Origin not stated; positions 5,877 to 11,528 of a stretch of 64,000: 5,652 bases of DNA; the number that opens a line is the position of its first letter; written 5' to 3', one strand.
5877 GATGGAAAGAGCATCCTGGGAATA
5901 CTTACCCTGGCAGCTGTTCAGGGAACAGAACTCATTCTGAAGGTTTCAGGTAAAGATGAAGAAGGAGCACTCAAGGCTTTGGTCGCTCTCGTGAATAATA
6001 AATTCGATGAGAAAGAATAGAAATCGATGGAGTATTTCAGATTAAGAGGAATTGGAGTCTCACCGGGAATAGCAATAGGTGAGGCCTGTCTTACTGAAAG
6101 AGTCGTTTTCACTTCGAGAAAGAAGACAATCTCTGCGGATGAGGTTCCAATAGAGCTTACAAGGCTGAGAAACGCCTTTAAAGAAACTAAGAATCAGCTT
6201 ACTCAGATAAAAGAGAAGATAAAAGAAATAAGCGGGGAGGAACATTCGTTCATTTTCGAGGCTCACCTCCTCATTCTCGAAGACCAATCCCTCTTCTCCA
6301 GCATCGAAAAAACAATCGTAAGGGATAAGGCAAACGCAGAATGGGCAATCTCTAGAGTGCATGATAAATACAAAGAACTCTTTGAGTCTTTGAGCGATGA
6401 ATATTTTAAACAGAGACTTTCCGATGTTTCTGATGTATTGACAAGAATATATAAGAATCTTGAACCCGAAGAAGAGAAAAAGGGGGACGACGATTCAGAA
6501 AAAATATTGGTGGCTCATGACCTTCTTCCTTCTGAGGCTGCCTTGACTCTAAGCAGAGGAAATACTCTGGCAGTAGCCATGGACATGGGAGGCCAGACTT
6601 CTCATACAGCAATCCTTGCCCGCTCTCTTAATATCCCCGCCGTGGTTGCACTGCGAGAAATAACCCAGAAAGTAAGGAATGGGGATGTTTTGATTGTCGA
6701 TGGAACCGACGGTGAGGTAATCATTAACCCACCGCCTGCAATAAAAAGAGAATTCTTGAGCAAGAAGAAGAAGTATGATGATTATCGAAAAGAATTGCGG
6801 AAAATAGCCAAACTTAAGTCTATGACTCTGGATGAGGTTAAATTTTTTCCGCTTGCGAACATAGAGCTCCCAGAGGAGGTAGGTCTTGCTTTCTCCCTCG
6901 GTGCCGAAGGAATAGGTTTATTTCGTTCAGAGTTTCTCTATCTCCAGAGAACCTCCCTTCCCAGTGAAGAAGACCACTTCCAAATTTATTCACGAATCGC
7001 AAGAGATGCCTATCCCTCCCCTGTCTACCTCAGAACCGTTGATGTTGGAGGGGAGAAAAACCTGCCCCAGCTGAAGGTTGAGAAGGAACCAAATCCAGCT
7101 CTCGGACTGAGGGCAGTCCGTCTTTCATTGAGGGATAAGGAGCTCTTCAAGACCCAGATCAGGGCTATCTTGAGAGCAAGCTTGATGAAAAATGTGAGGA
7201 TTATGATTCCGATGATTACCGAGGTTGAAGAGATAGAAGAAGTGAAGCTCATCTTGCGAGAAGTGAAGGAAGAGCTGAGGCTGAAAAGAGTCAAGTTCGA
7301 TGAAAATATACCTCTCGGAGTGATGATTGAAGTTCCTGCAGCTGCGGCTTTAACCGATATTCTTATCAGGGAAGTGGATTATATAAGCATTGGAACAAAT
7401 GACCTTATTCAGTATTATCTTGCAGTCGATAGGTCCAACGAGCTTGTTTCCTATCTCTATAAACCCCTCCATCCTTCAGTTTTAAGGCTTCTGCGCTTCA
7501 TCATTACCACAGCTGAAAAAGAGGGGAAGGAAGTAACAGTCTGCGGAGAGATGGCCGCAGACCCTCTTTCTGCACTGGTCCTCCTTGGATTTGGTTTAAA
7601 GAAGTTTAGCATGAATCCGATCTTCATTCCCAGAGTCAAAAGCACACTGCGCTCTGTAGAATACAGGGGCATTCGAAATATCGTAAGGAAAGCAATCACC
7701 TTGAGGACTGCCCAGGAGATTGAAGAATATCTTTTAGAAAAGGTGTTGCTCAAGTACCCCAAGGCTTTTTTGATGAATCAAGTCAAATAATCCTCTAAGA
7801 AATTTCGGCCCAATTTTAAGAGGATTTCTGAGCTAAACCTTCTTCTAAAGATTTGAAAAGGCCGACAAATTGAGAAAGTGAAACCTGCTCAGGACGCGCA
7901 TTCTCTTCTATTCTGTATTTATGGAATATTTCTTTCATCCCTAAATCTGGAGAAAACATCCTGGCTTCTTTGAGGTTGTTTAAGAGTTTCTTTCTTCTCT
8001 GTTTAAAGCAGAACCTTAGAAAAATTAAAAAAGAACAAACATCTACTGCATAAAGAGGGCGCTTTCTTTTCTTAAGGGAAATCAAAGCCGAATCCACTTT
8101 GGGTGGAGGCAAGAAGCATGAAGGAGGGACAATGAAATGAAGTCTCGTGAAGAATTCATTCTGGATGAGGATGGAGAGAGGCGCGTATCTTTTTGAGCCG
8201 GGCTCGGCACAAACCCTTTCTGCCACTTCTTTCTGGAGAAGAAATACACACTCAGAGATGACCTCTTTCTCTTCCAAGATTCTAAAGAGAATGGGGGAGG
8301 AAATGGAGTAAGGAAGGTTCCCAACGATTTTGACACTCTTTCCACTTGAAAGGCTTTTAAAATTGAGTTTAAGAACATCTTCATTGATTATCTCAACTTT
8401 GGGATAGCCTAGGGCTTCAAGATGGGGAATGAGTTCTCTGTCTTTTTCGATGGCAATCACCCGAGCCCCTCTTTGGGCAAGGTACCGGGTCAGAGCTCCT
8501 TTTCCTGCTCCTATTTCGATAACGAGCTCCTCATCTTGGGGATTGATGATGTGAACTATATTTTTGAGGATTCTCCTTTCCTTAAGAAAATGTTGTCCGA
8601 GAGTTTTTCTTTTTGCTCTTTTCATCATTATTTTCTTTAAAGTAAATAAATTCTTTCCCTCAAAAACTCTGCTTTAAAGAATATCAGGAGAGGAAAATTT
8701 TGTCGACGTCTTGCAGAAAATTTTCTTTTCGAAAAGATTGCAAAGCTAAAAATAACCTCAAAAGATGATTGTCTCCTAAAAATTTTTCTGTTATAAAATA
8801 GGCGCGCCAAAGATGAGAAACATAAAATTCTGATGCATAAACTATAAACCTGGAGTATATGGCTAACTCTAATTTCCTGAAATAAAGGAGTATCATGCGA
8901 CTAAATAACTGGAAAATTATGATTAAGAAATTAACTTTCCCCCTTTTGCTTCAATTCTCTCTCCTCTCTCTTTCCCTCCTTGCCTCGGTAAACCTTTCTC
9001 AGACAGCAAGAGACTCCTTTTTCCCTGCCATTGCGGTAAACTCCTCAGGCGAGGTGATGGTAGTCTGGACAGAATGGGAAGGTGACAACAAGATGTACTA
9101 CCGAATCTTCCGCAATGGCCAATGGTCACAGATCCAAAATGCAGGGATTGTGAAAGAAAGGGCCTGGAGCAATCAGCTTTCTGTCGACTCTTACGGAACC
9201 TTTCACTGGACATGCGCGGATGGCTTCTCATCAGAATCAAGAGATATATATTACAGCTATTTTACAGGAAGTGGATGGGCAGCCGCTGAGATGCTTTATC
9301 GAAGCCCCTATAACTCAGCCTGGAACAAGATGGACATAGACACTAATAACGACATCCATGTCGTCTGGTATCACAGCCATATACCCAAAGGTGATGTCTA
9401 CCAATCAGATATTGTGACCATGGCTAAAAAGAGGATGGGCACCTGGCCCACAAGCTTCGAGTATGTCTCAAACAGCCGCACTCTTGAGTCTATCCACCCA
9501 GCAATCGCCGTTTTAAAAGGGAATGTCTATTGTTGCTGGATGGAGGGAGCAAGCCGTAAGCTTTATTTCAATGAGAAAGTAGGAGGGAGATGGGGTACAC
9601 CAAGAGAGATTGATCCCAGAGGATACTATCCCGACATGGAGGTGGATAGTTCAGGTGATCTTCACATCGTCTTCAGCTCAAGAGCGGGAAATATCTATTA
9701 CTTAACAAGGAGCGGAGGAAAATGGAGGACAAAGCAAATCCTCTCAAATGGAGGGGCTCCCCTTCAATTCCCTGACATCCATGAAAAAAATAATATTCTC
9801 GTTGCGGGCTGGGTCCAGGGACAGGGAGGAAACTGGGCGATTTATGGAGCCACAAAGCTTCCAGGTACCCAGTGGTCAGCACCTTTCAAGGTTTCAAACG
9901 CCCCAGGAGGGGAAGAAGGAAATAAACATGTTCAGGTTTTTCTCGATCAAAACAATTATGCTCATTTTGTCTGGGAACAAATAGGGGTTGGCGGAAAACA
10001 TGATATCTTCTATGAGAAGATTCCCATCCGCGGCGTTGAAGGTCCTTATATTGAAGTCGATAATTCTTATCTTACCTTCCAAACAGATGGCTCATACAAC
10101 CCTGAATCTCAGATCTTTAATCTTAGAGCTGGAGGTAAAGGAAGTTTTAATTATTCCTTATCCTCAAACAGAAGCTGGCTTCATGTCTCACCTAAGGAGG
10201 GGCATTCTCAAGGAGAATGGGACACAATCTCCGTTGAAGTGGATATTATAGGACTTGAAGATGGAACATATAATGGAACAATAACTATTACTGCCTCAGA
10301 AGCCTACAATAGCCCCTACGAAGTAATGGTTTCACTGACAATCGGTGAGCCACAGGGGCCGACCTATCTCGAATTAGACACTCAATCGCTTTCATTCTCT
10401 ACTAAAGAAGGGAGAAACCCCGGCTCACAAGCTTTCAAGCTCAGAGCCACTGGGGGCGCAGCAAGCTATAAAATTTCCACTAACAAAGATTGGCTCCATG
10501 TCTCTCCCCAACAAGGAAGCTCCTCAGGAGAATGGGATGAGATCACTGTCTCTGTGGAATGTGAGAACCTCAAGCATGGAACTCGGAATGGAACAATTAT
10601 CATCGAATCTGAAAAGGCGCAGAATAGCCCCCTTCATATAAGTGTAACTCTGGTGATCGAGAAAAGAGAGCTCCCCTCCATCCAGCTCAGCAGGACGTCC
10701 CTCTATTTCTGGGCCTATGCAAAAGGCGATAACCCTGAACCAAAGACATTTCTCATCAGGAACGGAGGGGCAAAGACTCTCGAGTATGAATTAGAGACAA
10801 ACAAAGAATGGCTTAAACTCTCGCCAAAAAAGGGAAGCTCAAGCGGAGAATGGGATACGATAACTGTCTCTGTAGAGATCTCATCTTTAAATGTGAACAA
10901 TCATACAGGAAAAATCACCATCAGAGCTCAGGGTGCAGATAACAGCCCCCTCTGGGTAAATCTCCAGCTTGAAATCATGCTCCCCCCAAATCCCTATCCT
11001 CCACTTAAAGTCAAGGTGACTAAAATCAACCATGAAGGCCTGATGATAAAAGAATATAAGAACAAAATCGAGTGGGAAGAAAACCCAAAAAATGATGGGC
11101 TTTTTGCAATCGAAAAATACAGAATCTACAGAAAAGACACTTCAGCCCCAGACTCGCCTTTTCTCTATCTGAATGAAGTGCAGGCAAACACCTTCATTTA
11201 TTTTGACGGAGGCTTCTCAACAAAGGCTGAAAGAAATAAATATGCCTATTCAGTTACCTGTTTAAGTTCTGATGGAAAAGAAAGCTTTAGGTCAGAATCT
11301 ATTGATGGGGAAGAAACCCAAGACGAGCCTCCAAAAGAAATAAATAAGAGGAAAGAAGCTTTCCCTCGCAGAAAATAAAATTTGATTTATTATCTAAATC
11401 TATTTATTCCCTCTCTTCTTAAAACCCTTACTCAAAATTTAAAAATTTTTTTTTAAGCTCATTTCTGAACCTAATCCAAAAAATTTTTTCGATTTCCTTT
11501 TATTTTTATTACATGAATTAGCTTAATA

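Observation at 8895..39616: About 30 kb envelope-decoration island with GT-C enzymes, Thr-type sulfatase-fold proteins and secreted propeller-BACON proteins, but no polysaccharide export or polymerisation genes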

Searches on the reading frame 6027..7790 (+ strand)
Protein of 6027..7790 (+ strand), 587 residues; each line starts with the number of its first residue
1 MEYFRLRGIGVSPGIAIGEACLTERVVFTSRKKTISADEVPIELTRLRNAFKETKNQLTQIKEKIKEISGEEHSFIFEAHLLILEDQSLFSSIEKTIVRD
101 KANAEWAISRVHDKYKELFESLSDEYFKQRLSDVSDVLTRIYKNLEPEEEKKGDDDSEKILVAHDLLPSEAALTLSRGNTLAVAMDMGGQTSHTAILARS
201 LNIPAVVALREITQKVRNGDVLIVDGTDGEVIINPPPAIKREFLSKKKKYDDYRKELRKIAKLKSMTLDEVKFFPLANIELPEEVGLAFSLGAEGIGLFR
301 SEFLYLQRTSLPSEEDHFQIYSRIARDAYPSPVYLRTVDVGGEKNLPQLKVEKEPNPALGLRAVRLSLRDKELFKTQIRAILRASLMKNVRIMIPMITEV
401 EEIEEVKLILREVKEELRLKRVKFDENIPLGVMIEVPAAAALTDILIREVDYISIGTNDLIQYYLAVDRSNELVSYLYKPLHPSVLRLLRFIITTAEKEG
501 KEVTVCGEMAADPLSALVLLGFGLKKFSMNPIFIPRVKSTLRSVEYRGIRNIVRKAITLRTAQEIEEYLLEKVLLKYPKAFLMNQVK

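Call 12: search_protein_families(library=pfam, proteins=[window:6027-7790:+], max_evalue=0.001)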
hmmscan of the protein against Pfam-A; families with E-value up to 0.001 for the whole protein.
window:6027-7790:+ (587 aa): 4 families
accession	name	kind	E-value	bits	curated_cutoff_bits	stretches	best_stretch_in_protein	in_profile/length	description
PF02896.24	PEP-utilizers_C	-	2e-104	349.4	22.8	1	255-545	2-292/293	PEP-utilising enzyme, PEP-binding domain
PF05524.18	PEP-utilisers_N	-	5.1e-33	114.2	24.4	1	7-130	1-121/121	PEP-utilising enzyme, N-terminal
PF00391.29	PEP-utilizers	-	9.9e-20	70.4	23.1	1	158-229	4-72/72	PEP-utilising enzyme, mobile domain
PF03328.21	HpcH_HpaI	-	1.7e-05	24.7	25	1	363-461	63-155/221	HpcH/HpaI aldolase/citrate lyase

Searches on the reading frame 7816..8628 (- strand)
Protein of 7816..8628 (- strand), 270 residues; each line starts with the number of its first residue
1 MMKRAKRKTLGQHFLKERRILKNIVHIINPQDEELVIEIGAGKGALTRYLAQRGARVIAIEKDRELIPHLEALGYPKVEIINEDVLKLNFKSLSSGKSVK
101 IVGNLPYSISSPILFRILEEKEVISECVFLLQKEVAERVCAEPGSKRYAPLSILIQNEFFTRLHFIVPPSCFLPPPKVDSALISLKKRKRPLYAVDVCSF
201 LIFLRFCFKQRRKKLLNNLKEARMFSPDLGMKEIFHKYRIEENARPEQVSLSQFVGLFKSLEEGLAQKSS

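Call 12: search_protein_families(library=pfam, proteins=[window:7816-8628:-], max_evalue=0.001)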
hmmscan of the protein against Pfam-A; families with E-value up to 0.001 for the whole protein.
window:7816-8628:- (270 aa): 3 families
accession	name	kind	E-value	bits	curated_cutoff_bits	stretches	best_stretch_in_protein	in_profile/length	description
PF00398.26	RrnaAD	-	3e-61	207.3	24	1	6-261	4-261/263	Ribosomal RNA adenine dimethylase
PF13649.12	Methyltransf_25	-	1.1e-05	26.5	27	1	36-92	1-62/97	Methyltransferase domain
PF08241.18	Methyltransf_11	-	6.6e-05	23.9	21.2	1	38-92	2-58/95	Methyltransferase domain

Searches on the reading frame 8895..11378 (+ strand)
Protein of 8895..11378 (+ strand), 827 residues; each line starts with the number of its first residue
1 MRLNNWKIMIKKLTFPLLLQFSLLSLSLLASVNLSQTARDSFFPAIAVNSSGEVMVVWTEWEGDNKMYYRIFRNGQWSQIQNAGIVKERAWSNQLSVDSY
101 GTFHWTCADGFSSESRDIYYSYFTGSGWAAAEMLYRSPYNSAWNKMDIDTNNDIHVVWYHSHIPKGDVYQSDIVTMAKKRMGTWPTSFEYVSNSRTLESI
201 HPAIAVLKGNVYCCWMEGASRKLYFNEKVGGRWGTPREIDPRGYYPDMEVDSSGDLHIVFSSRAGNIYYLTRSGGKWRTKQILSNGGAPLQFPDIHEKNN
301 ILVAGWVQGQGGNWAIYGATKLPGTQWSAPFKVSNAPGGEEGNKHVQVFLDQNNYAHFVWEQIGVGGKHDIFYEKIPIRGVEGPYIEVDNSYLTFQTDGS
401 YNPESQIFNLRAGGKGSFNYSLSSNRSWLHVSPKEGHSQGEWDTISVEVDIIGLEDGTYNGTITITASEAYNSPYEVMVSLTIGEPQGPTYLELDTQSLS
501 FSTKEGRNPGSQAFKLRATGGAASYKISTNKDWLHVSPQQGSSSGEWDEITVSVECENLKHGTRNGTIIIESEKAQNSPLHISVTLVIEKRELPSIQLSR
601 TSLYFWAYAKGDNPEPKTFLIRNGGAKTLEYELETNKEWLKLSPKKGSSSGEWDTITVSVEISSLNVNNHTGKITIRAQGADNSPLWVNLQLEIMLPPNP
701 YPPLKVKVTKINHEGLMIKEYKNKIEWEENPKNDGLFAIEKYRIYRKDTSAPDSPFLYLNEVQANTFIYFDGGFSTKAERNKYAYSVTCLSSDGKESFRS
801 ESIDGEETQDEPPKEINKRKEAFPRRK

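Call 3: search_protein_families(library=pfam, proteins=[window:8895-11378:+], max_evalue=0.01)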
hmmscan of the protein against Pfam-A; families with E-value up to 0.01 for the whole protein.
window:8895-11378:+ (827 aa): 5 families
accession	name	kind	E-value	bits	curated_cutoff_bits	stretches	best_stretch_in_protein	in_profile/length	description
PF19190.6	BACON_2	-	1.3e-19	70.4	25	3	402-469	17-85/94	Viral BACON domain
PF13004.13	BACON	-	9.4e-14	51.6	25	2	632-685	4-54/61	Putative binding domain, N-terminal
PF22076.2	Cep192_D6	-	7.4e-11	42.6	35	1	607-676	15-87/101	Cep192 domain 6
PF22544.2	HYDIN_VesB_CFA65-like_Ig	-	0.00092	19.8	25.5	0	616-684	22-91/100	HYDIN/CFA65/VesB-like, Ig-like domain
PF02813.19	Retro_M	-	0.0074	17.1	25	0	636-661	33-58/86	Retroviral M domain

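Call 7: find_encoding_contigs(protein=window:8895-11378:+, flank=10000, max_places=6)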
Protein window:8895-11378:+ (827 aa): no gene with exactly this product is on record in the collection.

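Call 14: search_protein_families(library=ncbifam, proteins=[window:8895-11378:+], max_evalue=0.001)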
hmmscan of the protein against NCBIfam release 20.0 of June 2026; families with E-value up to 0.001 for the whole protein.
window:8895-11378:+ (827 aa): 2 families
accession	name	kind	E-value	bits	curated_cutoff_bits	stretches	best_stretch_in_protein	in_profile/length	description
NF053835.1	PDIAV_lipo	equivalog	2.3e-07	30.6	90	0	41-164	89-222/458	PDIAV motif-containing lipoprotein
NF012200.0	choice_anch_D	domain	0.00015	22.2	45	0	593-678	14-103/108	choice-of-anchor D domain-containing protein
